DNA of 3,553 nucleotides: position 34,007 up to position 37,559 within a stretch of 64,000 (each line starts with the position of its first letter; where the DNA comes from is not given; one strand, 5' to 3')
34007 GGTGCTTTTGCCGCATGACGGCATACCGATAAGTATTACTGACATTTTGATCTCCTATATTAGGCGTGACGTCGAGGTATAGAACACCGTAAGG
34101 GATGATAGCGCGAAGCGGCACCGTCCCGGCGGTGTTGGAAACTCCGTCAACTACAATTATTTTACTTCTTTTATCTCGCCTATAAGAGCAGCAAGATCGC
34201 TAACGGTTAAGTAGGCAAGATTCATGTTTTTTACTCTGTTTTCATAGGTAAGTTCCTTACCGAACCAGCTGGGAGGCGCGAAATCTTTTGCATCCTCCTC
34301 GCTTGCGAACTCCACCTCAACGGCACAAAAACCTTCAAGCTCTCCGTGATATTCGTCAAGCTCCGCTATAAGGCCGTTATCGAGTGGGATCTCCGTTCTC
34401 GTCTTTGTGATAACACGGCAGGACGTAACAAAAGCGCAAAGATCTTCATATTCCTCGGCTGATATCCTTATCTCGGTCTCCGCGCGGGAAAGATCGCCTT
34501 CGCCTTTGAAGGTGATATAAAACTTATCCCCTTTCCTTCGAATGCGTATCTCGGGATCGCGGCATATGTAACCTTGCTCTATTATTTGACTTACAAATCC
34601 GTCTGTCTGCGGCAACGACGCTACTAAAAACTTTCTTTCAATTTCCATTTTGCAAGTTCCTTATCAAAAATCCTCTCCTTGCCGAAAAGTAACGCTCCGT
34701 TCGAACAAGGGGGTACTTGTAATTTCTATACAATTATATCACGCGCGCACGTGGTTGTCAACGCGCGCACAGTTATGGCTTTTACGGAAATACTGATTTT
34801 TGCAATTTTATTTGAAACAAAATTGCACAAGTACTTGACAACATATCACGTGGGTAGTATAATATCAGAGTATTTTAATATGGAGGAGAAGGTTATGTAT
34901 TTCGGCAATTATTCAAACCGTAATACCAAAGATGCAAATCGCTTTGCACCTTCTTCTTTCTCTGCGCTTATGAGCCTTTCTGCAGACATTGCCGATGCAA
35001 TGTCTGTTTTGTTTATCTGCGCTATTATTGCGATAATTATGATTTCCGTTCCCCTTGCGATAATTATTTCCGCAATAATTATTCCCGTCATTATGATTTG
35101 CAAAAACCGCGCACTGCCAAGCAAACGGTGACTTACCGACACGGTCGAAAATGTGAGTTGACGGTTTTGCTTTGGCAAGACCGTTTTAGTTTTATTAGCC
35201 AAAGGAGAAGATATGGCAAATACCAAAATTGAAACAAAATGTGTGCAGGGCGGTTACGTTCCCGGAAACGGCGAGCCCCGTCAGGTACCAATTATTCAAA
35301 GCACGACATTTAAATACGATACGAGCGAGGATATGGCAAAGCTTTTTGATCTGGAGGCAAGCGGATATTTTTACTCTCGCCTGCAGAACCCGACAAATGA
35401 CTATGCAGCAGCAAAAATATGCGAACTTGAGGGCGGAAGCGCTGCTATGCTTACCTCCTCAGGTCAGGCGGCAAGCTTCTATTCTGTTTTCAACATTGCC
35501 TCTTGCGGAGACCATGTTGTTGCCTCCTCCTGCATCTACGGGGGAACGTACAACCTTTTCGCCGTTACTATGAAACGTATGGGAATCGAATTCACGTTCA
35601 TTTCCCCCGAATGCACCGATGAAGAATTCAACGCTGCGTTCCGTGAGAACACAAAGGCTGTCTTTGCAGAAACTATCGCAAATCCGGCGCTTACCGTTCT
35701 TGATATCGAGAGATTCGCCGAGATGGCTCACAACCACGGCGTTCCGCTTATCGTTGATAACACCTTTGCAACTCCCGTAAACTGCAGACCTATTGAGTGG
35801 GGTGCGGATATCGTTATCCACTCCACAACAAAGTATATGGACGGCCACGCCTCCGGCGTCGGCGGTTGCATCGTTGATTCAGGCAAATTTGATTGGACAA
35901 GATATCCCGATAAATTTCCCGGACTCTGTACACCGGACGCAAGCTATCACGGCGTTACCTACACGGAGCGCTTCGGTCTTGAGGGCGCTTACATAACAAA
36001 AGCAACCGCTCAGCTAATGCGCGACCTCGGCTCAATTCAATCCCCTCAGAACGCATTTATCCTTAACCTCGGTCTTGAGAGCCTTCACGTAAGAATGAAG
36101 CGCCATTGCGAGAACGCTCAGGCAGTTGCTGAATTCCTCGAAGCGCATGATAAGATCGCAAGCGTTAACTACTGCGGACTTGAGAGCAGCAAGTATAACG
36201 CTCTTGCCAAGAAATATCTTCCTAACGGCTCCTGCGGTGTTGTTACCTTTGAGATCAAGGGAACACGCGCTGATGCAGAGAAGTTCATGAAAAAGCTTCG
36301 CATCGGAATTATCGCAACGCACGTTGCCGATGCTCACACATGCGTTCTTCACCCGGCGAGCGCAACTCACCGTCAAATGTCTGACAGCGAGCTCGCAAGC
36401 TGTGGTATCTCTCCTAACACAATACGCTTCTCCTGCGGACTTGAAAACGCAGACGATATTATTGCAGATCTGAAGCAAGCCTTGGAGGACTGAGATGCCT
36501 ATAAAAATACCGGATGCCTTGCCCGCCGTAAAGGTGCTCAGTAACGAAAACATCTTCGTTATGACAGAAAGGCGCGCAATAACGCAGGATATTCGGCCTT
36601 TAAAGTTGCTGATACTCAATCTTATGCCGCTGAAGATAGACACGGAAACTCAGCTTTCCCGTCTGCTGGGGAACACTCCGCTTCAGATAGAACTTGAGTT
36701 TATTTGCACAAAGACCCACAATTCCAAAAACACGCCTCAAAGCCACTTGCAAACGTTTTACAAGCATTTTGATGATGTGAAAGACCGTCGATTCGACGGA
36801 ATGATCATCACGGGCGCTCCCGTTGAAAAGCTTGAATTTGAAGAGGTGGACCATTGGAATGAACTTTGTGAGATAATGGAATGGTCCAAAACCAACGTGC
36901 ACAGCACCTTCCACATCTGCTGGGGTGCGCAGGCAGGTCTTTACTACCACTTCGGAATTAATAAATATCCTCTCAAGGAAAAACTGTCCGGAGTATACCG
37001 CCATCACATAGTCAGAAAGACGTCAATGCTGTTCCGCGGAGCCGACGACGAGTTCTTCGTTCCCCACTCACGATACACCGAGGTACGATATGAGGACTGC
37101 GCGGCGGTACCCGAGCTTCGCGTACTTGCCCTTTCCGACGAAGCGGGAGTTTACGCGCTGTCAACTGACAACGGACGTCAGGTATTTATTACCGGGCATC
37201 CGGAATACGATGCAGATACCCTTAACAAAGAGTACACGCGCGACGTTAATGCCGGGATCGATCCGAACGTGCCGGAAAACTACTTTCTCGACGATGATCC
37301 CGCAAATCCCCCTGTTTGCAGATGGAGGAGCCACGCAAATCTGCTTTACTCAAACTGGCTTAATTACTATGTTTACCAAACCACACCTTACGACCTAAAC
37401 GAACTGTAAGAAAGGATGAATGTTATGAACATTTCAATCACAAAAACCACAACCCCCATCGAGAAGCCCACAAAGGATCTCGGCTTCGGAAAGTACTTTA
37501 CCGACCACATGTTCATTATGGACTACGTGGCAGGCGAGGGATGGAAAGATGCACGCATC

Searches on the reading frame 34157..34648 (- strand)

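Call 76: search_protein_families(library=pfam, proteins=[window:34157-34648:-], max_evalue=0.00001)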
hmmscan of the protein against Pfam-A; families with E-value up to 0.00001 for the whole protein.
window:34157-34648:- (163 aa): 1 family
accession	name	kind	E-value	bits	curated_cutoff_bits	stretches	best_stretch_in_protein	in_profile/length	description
PF01928.26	CYTH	-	6.2e-08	33.1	23.2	1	2-121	3-152/179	CYTH domain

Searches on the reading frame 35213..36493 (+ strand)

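Call 76: search_protein_families(library=pfam, proteins=[window:35213-36493:+], max_evalue=0.00001)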
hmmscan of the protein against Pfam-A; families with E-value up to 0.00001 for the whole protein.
window:35213-36493:+ (426 aa): 1 family
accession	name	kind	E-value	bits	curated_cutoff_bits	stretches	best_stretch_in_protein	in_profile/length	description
PF01053.26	Cys_Met_Meta_PP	-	2.5e-121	405.3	27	1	8-425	2-381/381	Cys/Met metabolism PLP-dependent enzyme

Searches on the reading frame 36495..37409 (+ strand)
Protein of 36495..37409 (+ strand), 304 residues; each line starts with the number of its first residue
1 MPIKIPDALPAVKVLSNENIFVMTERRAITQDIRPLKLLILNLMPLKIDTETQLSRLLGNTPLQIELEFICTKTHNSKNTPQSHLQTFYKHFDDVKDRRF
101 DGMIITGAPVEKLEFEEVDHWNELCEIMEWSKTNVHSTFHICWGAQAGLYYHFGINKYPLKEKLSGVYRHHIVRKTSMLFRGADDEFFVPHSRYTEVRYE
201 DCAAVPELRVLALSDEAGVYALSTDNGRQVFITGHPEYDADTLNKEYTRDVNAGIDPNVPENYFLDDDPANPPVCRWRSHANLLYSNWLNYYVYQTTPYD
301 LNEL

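Call 76: search_protein_families(library=pfam, proteins=[window:36495-37409:+], max_evalue=0.00001)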
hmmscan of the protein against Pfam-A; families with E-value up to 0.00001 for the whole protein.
window:36495-37409:+ (304 aa): 1 family
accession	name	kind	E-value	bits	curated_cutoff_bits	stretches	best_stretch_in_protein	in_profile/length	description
PF04204.22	HTS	-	1.1e-140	468.3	27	1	2-299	1-298/298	Homoserine O-succinyltransferase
